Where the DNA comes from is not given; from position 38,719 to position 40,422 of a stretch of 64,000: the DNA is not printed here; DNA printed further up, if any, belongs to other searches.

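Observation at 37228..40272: T9SS type-B cargo combining an unassigned ~56-aa WxDxR…DIYxQ repeat array with SprB repeats, without an adjacent PorP/SprF partner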

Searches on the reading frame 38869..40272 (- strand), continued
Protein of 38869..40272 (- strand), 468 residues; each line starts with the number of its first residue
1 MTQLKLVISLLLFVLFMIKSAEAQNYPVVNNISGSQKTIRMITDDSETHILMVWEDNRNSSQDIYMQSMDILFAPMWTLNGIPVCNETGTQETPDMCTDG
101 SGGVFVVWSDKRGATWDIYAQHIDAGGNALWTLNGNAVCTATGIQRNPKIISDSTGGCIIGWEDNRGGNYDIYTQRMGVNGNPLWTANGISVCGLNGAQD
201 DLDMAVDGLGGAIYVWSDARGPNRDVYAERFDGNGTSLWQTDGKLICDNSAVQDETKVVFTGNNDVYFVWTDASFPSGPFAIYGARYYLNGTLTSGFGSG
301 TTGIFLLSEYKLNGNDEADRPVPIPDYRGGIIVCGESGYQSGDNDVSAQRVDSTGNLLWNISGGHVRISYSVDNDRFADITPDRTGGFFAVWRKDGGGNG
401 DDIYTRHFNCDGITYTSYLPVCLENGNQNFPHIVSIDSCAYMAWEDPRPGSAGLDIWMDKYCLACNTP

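Call 59: search_protein_families(library=ncbifam, proteins=[P0092, P0073, P0030, P0033, P0068, P0016, P0110, P0088, P0009, P0039], max_evalue=0.01)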
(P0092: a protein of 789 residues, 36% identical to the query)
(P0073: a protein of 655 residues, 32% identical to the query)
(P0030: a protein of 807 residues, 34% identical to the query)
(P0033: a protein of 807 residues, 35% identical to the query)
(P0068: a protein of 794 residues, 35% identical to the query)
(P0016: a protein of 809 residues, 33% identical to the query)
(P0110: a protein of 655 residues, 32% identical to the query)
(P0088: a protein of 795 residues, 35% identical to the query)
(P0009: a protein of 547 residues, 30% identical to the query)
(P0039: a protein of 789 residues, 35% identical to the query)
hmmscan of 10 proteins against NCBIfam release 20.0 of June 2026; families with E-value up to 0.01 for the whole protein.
P0092 (789 aa): 6 families
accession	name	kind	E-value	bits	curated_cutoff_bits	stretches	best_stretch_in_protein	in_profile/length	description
TIGR04275.1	beta_prop_Msarc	repeat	2.1e-13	49.8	85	1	32-70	2-35/40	beta-propeller repeat protein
TIGR04183.1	Por_Secre_tail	domain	1.9e-07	31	23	1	707-786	3-70/72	T9SS type A sorting domain-containing protein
NF033707.1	T9SS_sortase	equivalog_domain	7.8e-07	27.1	420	1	669-775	969-1076/1095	type IX secretion system sortase PorU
NF005176.1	PRK06655.1-1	equivalog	4.3e-05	23.5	230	1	726-777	99-150/197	flagellar hook assembly protein FlgD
NF009276.0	PRK12633.1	equivalog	0.00087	19.1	383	1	714-774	118-179/234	flagellar basal body rod modification protein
NF038113.1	T9SSA_dep_M36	equivalog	0.0011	17.2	885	1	680-786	772-867/869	T9SS-dependent M36 family metallopeptidase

P0073 (655 aa): 10 families
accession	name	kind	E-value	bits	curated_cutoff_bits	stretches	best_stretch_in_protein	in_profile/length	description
TIGR04275.1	beta_prop_Msarc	repeat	2.6e-11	43.1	85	0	331-344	22-35/40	beta-propeller repeat protein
NF033707.1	T9SS_sortase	equivalog_domain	2.3e-08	32.2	420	1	570-642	1000-1077/1095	type IX secretion system sortase PorU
TIGR04183.1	Por_Secre_tail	domain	4.6e-08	32.9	23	1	572-651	2-69/72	T9SS type A sorting domain-containing protein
NF005176.1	PRK06655.1-1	equivalog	5.6e-06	26.4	230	1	586-643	93-150/197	flagellar hook assembly protein FlgD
NF052323.1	T9SSA_dep_M6i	equivalog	9.6e-06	23.8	600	1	571-643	960-1027/1043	T9SS-dependent M6-like inactivated metalloprotease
NF009453.0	PRK12813.1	equivalog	0.00023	20.8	264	1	590-643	124-174/223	flagellar basal body rod modification protein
NF009277.0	PRK12634.1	equivalog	0.00039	20.6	333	1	586-636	118-168/221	flagellar basal body rod modification protein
NF053608.1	Lsa66_OmpA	equivalog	0.0064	15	700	0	596-643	183-229/581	fibronectin-binding adhesin Lsa66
NF008490.0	PRK11401.1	equivalog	0.0066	16.3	222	0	397-422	16-40/129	enamine/imine deaminase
NF009276.0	PRK12633.1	equivalog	0.0078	15.9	383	0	587-642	125-181/234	flagellar basal body rod modification protein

P0030 (807 aa): 10 families
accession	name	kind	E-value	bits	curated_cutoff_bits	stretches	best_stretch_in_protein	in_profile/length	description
TIGR04275.1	beta_prop_Msarc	repeat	1.3e-27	95.2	85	3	50-69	16-35/40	beta-propeller repeat protein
TIGR04183.1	Por_Secre_tail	domain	2.2e-10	40.4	23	1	724-804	2-70/72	T9SS type A sorting domain-containing protein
NF033707.1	T9SS_sortase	equivalog_domain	3.1e-10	38.4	420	1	680-800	964-1083/1095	type IX secretion system sortase PorU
NF052323.1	T9SSA_dep_M6i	equivalog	8.1e-09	34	600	1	721-801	958-1033/1043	T9SS-dependent M6-like inactivated metalloprotease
NF005176.1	PRK06655.1-1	equivalog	1.7e-07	31.4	230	1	742-795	97-150/197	flagellar hook assembly protein FlgD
NF052228.1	T9SS_PorZ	equivalog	1.5e-06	27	260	1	724-789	676-737/757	type IX secretion system anionic LPS delivery protein PorZ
NF009276.0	PRK12633.1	equivalog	2.3e-06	27.5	383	1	739-795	126-182/234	flagellar basal body rod modification protein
NF038113.1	T9SSA_dep_M36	equivalog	0.00017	19.9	885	1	722-805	794-868/869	T9SS-dependent M36 family metallopeptidase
NF009277.0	PRK12634.1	equivalog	0.00018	21.7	333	1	743-789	123-169/221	flagellar basal body rod modification protein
NF009452.0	PRK12812.1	equivalog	0.0081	15.4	258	0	743-791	153-203/289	flagellar basal body rod modification protein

P0033 (807 aa): 7 families
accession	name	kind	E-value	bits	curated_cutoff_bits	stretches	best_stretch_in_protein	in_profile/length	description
TIGR04275.1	beta_prop_Msarc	repeat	1.4e-13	50.3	85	0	252-287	4-34/40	beta-propeller repeat protein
NF033707.1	T9SS_sortase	equivalog_domain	3e-10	38.4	420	1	685-798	969-1081/1095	type IX secretion system sortase PorU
TIGR04183.1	Por_Secre_tail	domain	3.4e-10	39.8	23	1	724-803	2-69/72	T9SS type A sorting domain-containing protein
NF052323.1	T9SSA_dep_M6i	equivalog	1.6e-05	23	600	1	723-798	960-1030/1043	T9SS-dependent M6-like inactivated metalloprotease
NF038113.1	T9SSA_dep_M36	equivalog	8.3e-05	20.9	885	1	722-804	794-867/869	T9SS-dependent M36 family metallopeptidase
NF009276.0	PRK12633.1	equivalog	0.00082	19.2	383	1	732-793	116-180/234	flagellar basal body rod modification protein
NF053835.1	PDIAV_lipo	equivalog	0.0061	16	90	0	147-227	38-112/458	PDIAV motif-containing lipoprotein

P0068 (794 aa): 6 families
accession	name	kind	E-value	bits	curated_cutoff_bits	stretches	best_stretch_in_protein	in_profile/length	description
TIGR04275.1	beta_prop_Msarc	repeat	4.5e-11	42.3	85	1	239-275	4-35/40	beta-propeller repeat protein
NF052323.1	T9SSA_dep_M6i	equivalog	3e-08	32.1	600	1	710-786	960-1031/1043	T9SS-dependent M6-like inactivated metalloprotease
TIGR04183.1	Por_Secre_tail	domain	1.3e-07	31.5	23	1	712-791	3-70/72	T9SS type A sorting domain-containing protein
NF033707.1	T9SS_sortase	equivalog_domain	1.2e-06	26.5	420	1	708-781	999-1077/1095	type IX secretion system sortase PorU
NF005176.1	PRK06655.1-1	equivalog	3.1e-06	27.2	230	1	731-782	99-150/197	flagellar hook assembly protein FlgD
NF038113.1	T9SSA_dep_M36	equivalog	8.3e-05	20.9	885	1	710-792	795-868/869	T9SS-dependent M36 family metallopeptidase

P0016 (809 aa): 9 families
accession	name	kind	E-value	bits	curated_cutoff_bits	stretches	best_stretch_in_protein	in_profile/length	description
TIGR04275.1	beta_prop_Msarc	repeat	4.3e-16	58.4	85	0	55-70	20-35/40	beta-propeller repeat protein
NF052323.1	T9SSA_dep_M6i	equivalog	1.8e-09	36.2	600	1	724-802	959-1032/1043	T9SS-dependent M6-like inactivated metalloprotease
NF033707.1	T9SS_sortase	equivalog_domain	6.5e-09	34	420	1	723-796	999-1077/1095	type IX secretion system sortase PorU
TIGR04183.1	Por_Secre_tail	domain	2.3e-07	30.7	23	1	726-807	2-71/72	T9SS type A sorting domain-containing protein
NF005176.1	PRK06655.1-1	equivalog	8.5e-06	25.8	230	1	745-797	98-150/197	flagellar hook assembly protein FlgD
NF038113.1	T9SSA_dep_M36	equivalog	6.6e-05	21.2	885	1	724-807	794-868/869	T9SS-dependent M36 family metallopeptidase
NF052228.1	T9SS_PorZ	equivalog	0.00023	19.7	260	1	726-793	676-739/757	type IX secretion system anionic LPS delivery protein PorZ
NF053835.1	PDIAV_lipo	equivalog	0.00044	19.7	90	0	91-177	36-116/458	PDIAV motif-containing lipoprotein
NF009276.0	PRK12633.1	equivalog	0.0035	17.1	383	0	744-796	129-181/234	flagellar basal body rod modification protein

P0110 (655 aa): 10 families
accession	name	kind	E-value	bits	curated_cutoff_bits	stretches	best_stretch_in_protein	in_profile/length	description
TIGR04275.1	beta_prop_Msarc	repeat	3.5e-14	52.3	85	1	329-344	20-35/40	beta-propeller repeat protein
NF033707.1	T9SS_sortase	equivalog_domain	1.4e-08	32.9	420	1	569-644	999-1079/1095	type IX secretion system sortase PorU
TIGR04183.1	Por_Secre_tail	domain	1.2e-06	28.4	23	1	572-653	2-71/72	T9SS type A sorting domain-containing protein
NF005176.1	PRK06655.1-1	equivalog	1.9e-05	24.7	230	1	587-637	94-144/197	flagellar hook assembly protein FlgD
NF053608.1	Lsa66_OmpA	equivalog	3.2e-05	22.5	700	1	596-640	183-226/581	fibronectin-binding adhesin Lsa66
NF009453.0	PRK12813.1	equivalog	0.0008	19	264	1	588-640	122-171/223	flagellar basal body rod modification protein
NF052323.1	T9SSA_dep_M6i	equivalog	0.0012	16.9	600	1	571-641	960-1025/1043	T9SS-dependent M6-like inactivated metalloprotease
NF009277.0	PRK12634.1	equivalog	0.0019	18.4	333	1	586-636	118-168/221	flagellar basal body rod modification protein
NF009276.0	PRK12633.1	equivalog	0.0039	17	383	0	580-638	118-177/234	flagellar basal body rod modification protein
NF038113.1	T9SSA_dep_M36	equivalog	0.0046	15.1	885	1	558-653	782-868/869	T9SS-dependent M36 family metallopeptidase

P0088 (795 aa): 7 families
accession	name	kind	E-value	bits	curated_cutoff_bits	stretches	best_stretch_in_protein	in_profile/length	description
TIGR04275.1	beta_prop_Msarc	repeat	3.2e-12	46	85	1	79-96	18-35/40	beta-propeller repeat protein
NF033707.1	T9SS_sortase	equivalog_domain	2.2e-07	28.9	420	1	676-783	970-1078/1095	type IX secretion system sortase PorU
TIGR04183.1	Por_Secre_tail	domain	5e-07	29.6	23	1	713-792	3-70/72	T9SS type A sorting domain-containing protein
NF005176.1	PRK06655.1-1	equivalog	2.6e-05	24.2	230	1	732-783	99-150/197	flagellar hook assembly protein FlgD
NF009276.0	PRK12633.1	equivalog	4.1e-05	23.4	383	1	731-783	130-182/234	flagellar basal body rod modification protein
NF053835.1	PDIAV_lipo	equivalog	0.00032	20.2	90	1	27-147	1-114/458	PDIAV motif-containing lipoprotein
NF038113.1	T9SSA_dep_M36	equivalog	0.0029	15.8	885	1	707-793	791-868/869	T9SS-dependent M36 family metallopeptidase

P0009 (547 aa): 2 families
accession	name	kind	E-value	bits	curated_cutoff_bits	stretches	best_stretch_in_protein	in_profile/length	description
TIGR04275.1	beta_prop_Msarc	repeat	5.4e-14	51.7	85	0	355-392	2-34/40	beta-propeller repeat protein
TIGR04183.1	Por_Secre_tail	domain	2.6e-08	33.7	23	1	480-546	8-71/72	T9SS type A sorting domain-containing protein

P0039 (789 aa): 6 families
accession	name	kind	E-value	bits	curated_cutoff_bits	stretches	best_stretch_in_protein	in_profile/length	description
TIGR04275.1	beta_prop_Msarc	repeat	2.2e-15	56.1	85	1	53-69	18-34/40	beta-propeller repeat protein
NF033707.1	T9SS_sortase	equivalog_domain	2.9e-07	28.5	420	1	670-775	970-1076/1095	type IX secretion system sortase PorU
TIGR04183.1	Por_Secre_tail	domain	8.2e-07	28.9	23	1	707-786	3-70/72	T9SS type A sorting domain-containing protein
NF005176.1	PRK06655.1-1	equivalog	2.6e-05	24.2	230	1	726-777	99-150/197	flagellar hook assembly protein FlgD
NF009276.0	PRK12633.1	equivalog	3.4e-05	23.7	383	1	725-776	130-181/234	flagellar basal body rod modification protein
NF038113.1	T9SSA_dep_M36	equivalog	0.0038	15.4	885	1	672-786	764-867/869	T9SS-dependent M36 family metallopeptidase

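Call 61: find_encoding_contigs(protein=P0037, flank=6000, max_places=1)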
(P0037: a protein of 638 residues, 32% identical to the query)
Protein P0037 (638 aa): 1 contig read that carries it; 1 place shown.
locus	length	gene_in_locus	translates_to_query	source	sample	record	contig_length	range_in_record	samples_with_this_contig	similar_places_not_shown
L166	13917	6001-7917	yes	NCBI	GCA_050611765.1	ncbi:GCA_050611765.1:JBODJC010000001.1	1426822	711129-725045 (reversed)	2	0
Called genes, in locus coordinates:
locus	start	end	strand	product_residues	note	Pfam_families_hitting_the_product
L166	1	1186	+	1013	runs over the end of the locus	PF07494:Reg_prop (faint), PF07495:Y_Y_Y, PF07730:HisKA_3, PF02518:HATPase_c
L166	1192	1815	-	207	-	PF00072:Response_reg, PF00196:GerE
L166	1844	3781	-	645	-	PF00515:TPR_1 (faint), PF07719:TPR_2 (faint), PF13181:TPR_8 (faint), PF13374:TPR_10 (faint), PF17874:TPR_MalT (weak), PF13424:TPR_12, PF07730:HisKA_3, PF02518:HATPase_c, +1 more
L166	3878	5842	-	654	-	PF07719:TPR_2 (faint), PF13181:TPR_8 (faint), PF13424:TPR_12 (faint), PF07730:HisKA_3, PF02518:HATPase_c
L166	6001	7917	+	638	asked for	PF18962:Por_Secre_tail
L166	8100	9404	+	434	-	PF01400:Astacin (weak)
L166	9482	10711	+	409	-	-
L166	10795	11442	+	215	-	-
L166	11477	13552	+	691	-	-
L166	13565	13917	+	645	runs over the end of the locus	-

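Call 62: find_encoding_contigs(protein=P0011, flank=6000, max_places=1)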
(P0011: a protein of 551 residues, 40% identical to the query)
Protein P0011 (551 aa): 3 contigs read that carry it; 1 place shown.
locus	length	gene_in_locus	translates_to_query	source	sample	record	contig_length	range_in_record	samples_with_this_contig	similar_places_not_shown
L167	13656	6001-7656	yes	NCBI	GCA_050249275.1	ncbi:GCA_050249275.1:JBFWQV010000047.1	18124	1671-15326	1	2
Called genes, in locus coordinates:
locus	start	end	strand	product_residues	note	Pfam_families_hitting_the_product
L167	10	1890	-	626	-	-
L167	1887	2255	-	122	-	-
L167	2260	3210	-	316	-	PF23023:Anti-Pycsar_Apyc1, PF00753:Lactamase_B, PF12706:Lactamase_B_2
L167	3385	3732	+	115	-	PF00436:SSB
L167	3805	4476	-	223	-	-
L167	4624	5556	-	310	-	PF13620:CarboxypepD_reg (weak), PF13715:CarbopepD_reg_2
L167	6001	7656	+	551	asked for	PF18962:Por_Secre_tail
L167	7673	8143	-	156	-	PF00075:RNase_H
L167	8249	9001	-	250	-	PF01553:Acyltransferase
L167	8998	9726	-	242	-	PF06271:RDD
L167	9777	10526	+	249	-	-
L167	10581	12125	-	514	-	PF01569:PAP2 (faint), PF22778:VCPO_2nd, PF18962:Por_Secre_tail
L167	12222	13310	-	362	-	PF00483:NTP_transferase, PF12804:NTP_transf_3, PF22640:ManC_GMP_beta-helix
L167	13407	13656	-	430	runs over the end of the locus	PF00155:Aminotran_1_2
